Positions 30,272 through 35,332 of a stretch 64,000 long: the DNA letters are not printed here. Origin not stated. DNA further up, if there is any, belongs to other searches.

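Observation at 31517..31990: In-frame 147 nt tandem repeats encode the coiled-coil ruler and could vary its length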

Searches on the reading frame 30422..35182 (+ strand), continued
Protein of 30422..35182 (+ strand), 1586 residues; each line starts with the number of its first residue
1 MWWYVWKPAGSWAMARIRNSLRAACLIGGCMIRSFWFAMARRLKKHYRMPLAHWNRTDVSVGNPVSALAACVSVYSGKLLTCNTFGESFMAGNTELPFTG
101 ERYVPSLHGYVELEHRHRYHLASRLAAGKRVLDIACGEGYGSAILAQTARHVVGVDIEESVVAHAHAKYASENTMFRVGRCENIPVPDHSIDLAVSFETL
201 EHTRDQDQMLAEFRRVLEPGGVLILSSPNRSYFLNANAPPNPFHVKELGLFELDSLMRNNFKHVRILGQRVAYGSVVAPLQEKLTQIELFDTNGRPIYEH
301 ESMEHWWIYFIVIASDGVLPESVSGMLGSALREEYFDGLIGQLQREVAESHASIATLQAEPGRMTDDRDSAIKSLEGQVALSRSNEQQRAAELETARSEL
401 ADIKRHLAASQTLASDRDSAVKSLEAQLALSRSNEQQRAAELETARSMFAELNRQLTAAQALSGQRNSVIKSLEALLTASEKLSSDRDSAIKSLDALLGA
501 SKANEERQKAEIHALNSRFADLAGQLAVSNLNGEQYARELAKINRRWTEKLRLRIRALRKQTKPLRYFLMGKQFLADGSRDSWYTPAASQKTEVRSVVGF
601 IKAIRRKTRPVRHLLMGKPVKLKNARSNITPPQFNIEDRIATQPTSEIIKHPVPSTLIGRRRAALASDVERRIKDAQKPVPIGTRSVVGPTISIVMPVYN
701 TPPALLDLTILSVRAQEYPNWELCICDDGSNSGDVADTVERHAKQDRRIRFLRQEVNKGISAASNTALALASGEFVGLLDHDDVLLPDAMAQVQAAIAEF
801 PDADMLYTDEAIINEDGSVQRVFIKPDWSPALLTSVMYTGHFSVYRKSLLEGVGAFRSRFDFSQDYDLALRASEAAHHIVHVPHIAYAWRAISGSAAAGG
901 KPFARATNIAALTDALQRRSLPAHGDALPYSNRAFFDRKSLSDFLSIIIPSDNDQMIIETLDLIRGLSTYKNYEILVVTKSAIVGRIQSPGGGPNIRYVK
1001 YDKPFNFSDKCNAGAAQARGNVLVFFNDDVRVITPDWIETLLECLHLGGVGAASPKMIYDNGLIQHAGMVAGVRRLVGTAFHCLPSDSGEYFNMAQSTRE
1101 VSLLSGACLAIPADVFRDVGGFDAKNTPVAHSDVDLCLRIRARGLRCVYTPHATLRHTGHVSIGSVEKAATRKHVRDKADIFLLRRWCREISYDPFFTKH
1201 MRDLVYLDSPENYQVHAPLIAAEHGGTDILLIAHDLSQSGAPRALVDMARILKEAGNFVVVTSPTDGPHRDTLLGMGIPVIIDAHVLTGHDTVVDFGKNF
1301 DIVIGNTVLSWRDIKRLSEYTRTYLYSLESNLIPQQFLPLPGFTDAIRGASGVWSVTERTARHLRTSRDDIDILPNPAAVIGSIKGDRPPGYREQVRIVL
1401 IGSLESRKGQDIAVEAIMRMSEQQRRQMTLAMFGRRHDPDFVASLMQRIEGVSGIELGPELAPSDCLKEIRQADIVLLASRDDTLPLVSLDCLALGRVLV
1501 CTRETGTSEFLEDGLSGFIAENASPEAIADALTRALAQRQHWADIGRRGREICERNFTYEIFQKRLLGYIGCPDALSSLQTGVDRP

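Call 26: find_encoding_contigs(protein=P0003, flank=8000, max_places=1)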
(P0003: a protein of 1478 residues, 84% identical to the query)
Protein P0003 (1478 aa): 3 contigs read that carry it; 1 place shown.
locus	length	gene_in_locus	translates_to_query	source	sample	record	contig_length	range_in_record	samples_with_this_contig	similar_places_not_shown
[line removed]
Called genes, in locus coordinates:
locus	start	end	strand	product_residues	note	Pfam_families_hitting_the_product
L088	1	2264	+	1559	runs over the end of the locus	PF03567:Sulfotransfer_2, PF14307:Glyco_tran_WbsX, PF00534:Glycos_transf_1, PF13692:Glyco_trans_1_4, PF20706:GT4-conflict (weak), PF00535:Glycos_transf_2, PF13641:Glyco_tranf_2_3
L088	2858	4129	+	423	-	PF13173:AAA_14, PF13635:DUF4143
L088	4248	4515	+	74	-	-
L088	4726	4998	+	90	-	-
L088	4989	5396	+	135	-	PF01850:PIN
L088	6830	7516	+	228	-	PF08241:Methyltransf_11, PF08242:Methyltransf_12 (weak), PF13649:Methyltransf_25 (weak), PF13847:Methyltransf_31 (weak)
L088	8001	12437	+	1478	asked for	PF01209:Ubie_methyltran, PF08241:Methyltransf_11, PF08242:Methyltransf_12, PF13489:Methyltransf_23, PF13649:Methyltransf_25, PF13847:Methyltransf_31, PF00535:Glycos_transf_2, PF13641:Glyco_tranf_2_3, +9 more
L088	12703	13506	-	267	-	?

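Call 27: find_encoding_contigs(protein=P0004, flank=1000, max_places=1)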
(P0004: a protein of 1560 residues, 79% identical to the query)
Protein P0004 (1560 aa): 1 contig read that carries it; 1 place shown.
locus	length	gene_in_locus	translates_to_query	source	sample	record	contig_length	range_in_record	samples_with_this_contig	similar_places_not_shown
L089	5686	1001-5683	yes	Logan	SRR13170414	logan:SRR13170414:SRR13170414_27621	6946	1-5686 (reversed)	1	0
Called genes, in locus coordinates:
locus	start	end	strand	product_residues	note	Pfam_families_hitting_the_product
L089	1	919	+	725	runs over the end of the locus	?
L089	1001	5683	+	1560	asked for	PF01209:Ubie_methyltran, PF08241:Methyltransf_11, PF08242:Methyltransf_12, PF13489:Methyltransf_23, PF13649:Methyltransf_25, PF13847:Methyltransf_31, PF00535:Glycos_transf_2, PF13641:Glyco_tranf_2_3, +12 more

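Call 28: find_encoding_contigs(protein=P0005, flank=8000, max_places=1)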
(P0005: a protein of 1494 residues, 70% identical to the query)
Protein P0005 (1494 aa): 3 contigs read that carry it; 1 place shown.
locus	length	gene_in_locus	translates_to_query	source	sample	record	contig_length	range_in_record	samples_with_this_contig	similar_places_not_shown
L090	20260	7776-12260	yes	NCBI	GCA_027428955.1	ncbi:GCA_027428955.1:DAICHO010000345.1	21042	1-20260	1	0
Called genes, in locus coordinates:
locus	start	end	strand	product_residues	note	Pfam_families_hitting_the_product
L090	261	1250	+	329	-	PF08240:ADH_N, PF00107:ADH_zinc_N, PF13602:ADH_zinc_N_2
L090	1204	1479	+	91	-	PF04552:Sigma54_DBD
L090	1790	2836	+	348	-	PF00535:Glycos_transf_2, PF13641:Glyco_tranf_2_3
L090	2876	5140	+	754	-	PF13439:Glyco_transf_4, PF13579:Glyco_trans_4_4, PF00534:Glycos_transf_1, PF13692:Glyco_trans_1_4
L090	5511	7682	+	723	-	PF00664:ABC_membrane, PF00005:ABC_tran, PF02463:SMC_N (faint)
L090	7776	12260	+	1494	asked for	PF01209:Ubie_methyltran, PF08241:Methyltransf_11, PF08242:Methyltransf_12, PF13489:Methyltransf_23, PF13649:Methyltransf_25, PF13847:Methyltransf_31, PF00535:Glycos_transf_2, PF13641:Glyco_tranf_2_3, +10 more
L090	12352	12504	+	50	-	-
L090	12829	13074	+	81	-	PF02583:Trns_repr_metal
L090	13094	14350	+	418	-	PF01545:Cation_efflux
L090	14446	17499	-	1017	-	PF00873:ACR_tran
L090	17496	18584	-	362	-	PF25989:YknX_C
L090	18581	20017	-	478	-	PF02321:OEP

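Call 29: find_encoding_contigs(protein=P0006, flank=8000, max_places=1)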
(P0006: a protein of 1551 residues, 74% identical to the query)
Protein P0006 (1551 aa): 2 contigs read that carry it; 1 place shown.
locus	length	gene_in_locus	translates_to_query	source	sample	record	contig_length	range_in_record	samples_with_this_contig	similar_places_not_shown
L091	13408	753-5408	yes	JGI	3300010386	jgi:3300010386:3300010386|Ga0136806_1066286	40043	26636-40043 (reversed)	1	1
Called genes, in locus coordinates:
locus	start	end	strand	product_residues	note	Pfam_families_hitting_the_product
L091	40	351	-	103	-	-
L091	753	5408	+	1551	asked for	PF00535:Glycos_transf_2, PF13641:Glyco_tranf_2_3, PF00535:Glycos_transf_2, PF13641:Glyco_tranf_2_3 (weak), PF00534:Glycos_transf_1, PF20706:GT4-conflict, PF13524:Glyco_trans_1_2, PF13692:Glyco_trans_1_4, +3 more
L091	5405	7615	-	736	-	PF00664:ABC_membrane, PF00005:ABC_tran, PF02463:SMC_N (faint)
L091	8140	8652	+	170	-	-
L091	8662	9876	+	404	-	PF01546:Peptidase_M20, PF07687:M20_dimer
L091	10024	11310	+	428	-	PF00285:Citrate_synt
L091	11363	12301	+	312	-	PF12911:OppC_N (weak), PF00528:BPD_transp_1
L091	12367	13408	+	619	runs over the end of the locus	PF00496:SBP_bac_5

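Call 51: search_protein_families(library=pfam, proteins=[L091:753-1760:+], max_evalue=0.01)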
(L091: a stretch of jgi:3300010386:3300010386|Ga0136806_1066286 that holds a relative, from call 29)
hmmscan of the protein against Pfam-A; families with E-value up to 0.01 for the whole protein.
L091:753-1760:+ (336 aa): 1 family
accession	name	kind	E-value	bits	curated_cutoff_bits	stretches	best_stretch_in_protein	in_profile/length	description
PF13469.12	Sulfotransfer_3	-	0.0011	19.7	27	1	24-220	2-214/216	Sulfotransferase family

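Call 54: list_cluster_members(proteins=[P0025, P0060, P0056, P0069, P0078, P0081, P0027, P0110, P0090, P0107])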
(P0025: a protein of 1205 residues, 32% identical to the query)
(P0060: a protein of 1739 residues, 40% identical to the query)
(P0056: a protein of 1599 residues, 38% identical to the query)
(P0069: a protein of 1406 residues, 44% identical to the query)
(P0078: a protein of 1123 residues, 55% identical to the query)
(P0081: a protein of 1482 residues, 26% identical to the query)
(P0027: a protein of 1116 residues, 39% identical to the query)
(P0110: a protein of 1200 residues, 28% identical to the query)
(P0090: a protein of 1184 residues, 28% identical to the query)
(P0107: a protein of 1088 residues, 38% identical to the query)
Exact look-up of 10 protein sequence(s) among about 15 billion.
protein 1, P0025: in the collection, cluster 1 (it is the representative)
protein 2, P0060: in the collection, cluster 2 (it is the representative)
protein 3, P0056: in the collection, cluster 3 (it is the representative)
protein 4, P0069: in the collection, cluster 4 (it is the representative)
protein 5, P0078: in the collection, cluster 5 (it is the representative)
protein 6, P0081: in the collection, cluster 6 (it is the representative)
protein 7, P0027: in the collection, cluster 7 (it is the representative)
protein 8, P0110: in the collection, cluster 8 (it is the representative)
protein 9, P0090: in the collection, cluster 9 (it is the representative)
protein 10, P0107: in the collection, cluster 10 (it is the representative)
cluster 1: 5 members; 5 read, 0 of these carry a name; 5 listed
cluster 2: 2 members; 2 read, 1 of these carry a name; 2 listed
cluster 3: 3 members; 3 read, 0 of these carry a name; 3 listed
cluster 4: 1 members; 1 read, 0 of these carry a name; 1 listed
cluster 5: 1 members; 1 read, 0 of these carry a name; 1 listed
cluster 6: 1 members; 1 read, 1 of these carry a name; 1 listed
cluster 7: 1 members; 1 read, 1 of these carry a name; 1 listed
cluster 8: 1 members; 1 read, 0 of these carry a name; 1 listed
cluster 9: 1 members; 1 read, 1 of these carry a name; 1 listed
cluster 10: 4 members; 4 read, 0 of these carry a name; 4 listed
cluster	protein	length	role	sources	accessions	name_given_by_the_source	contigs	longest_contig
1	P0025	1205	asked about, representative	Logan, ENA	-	-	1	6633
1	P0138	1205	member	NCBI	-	-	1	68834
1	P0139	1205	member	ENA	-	-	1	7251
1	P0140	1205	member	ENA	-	-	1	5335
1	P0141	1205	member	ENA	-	-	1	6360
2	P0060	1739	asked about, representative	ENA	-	-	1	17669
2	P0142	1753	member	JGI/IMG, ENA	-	GT2 family glycosyltransferase/ubiquinone/menaquinone biosynthesis C-methylase ...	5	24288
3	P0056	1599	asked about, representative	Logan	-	-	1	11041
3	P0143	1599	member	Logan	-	-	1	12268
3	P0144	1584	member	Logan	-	-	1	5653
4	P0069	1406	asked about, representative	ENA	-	-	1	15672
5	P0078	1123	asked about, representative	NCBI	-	-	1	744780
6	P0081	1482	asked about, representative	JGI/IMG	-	O-antigen biosynthesis protein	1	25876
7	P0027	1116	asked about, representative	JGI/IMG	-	GT2 family glycosyltransferase/SAM-dependent methyltransferase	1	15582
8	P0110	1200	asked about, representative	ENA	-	-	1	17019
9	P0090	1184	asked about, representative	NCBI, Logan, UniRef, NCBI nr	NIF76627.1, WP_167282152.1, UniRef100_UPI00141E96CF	glycosyltransferase [Paraburkholderia sp. Cy-641] | methyltransferase domain-containing protein n=1 Tax=Paraburkholderia sp. Cy-641 ... | methyltransferase domain-containing protein [Paraburkholderia sp. Cy-641]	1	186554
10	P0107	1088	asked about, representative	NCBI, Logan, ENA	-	-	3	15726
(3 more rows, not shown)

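Call 57: find_encoding_contigs(protein=P0142, flank=6000, max_places=3)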
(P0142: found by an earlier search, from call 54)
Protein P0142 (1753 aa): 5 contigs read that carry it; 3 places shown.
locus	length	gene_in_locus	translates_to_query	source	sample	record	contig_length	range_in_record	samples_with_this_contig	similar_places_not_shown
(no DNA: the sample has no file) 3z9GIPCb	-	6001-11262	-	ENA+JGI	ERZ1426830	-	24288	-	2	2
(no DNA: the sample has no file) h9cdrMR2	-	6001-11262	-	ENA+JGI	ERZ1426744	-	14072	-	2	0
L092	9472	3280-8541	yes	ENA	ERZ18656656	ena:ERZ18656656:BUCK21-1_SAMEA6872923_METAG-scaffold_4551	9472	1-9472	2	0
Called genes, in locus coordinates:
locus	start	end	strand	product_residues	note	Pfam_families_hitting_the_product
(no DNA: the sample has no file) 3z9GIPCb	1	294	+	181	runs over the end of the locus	PF00908:dTDP_sugar_isom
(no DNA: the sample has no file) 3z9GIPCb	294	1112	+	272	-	PF01061:ABC2_membrane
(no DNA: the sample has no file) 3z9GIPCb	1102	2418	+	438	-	PF00005:ABC_tran, PF13476:AAA_23 (weak), PF14524:Wzt_C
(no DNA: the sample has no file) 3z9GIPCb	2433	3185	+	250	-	PF05711:TylF, PF13578:Methyltransf_24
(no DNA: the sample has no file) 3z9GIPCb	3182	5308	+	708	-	PF03567:Sulfotransfer_2 (faint)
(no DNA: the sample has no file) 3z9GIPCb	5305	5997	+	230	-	PF08241:Methyltransf_11, PF13649:Methyltransf_25 (faint)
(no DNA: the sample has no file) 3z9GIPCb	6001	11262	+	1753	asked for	PF01209:Ubie_methyltran, PF08241:Methyltransf_11, PF08242:Methyltransf_12, PF13489:Methyltransf_23, PF13649:Methyltransf_25, PF13847:Methyltransf_31, PF00535:Glycos_transf_2, PF10111:Glyco_tranf_2_2, +14 more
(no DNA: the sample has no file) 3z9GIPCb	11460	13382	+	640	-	PF01757:Acyl_transf_3, PF19040:SGNH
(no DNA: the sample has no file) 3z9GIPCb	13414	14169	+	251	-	PF05711:TylF, PF13578:Methyltransf_24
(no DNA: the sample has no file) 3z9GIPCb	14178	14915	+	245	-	PF13489:Methyltransf_23, PF08241:Methyltransf_11 (weak)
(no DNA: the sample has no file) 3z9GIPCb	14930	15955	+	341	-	PF00288:GHMP_kinases_N, PF08544:GHMP_kinases_C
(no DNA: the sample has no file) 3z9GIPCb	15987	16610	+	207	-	PF13580:SIS_2, PF01380:SIS (weak)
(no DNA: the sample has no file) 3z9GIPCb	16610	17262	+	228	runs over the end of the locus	PF00483:NTP_transferase, PF12804:NTP_transf_3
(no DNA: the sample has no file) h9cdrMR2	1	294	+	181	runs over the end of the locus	PF00908:dTDP_sugar_isom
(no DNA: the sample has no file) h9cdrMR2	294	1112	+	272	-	PF01061:ABC2_membrane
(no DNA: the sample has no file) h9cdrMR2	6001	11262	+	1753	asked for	PF01209:Ubie_methyltran, PF08241:Methyltransf_11, PF08242:Methyltransf_12, PF13489:Methyltransf_23, PF13649:Methyltransf_25, PF13847:Methyltransf_31, PF00535:Glycos_transf_2, PF10111:Glyco_tranf_2_2, +14 more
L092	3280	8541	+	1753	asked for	PF01209:Ubie_methyltran, PF08241:Methyltransf_11, PF08242:Methyltransf_12, PF13489:Methyltransf_23, PF13649:Methyltransf_25, PF13847:Methyltransf_31, PF00535:Glycos_transf_2, PF10111:Glyco_tranf_2_2, +14 more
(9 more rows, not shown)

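Call 58: find_encoding_contigs(protein=P0060, flank=6000, max_places=2)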
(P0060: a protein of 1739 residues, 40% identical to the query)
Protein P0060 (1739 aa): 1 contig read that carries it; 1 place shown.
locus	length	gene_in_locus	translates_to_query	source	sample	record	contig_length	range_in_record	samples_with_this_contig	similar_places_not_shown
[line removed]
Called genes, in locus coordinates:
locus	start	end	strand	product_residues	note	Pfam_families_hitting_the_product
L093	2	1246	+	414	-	?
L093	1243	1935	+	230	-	PF08241:Methyltransf_11, PF13649:Methyltransf_25 (faint)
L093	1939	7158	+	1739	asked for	PF01209:Ubie_methyltran, PF08241:Methyltransf_11, PF08242:Methyltransf_12, PF13489:Methyltransf_23, PF13649:Methyltransf_25, PF13847:Methyltransf_31, PF00535:Glycos_transf_2, PF10111:Glyco_tranf_2_2, +14 more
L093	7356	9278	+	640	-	PF01757:Acyl_transf_3, PF19040:SGNH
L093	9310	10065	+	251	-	PF05711:TylF, PF13578:Methyltransf_24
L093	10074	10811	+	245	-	PF13489:Methyltransf_23, PF08241:Methyltransf_11 (weak)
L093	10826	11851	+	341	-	PF00288:GHMP_kinases_N, PF08544:GHMP_kinases_C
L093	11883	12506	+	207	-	PF13580:SIS_2, PF01380:SIS (weak)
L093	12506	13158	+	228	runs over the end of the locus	PF00483:NTP_transferase, PF12804:NTP_transf_3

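Call 59: find_encoding_contigs(protein=P0025, flank=500, max_places=1)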
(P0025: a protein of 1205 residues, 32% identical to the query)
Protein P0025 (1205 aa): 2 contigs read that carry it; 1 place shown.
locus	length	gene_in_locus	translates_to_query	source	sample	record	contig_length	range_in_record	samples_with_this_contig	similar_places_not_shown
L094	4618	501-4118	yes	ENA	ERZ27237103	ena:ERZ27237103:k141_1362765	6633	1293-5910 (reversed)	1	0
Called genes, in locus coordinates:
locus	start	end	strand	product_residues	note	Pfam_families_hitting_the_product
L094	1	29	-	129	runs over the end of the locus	-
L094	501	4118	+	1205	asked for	PF13489:Methyltransf_23, PF13847:Methyltransf_31, PF08241:Methyltransf_11, PF08242:Methyltransf_12, PF13649:Methyltransf_25, PF00535:Glycos_transf_2, PF13641:Glyco_tranf_2_3, PF13439:Glyco_transf_4, +6 more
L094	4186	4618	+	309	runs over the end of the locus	PF01073:3Beta_HSD, PF01370:Epimerase, PF02719:Polysacc_synt_2 (weak), PF04321:RmlD_sub_bind, PF05368:NmrA (faint), PF13460:NAD_binding_10, PF16363:GDP_Man_Dehyd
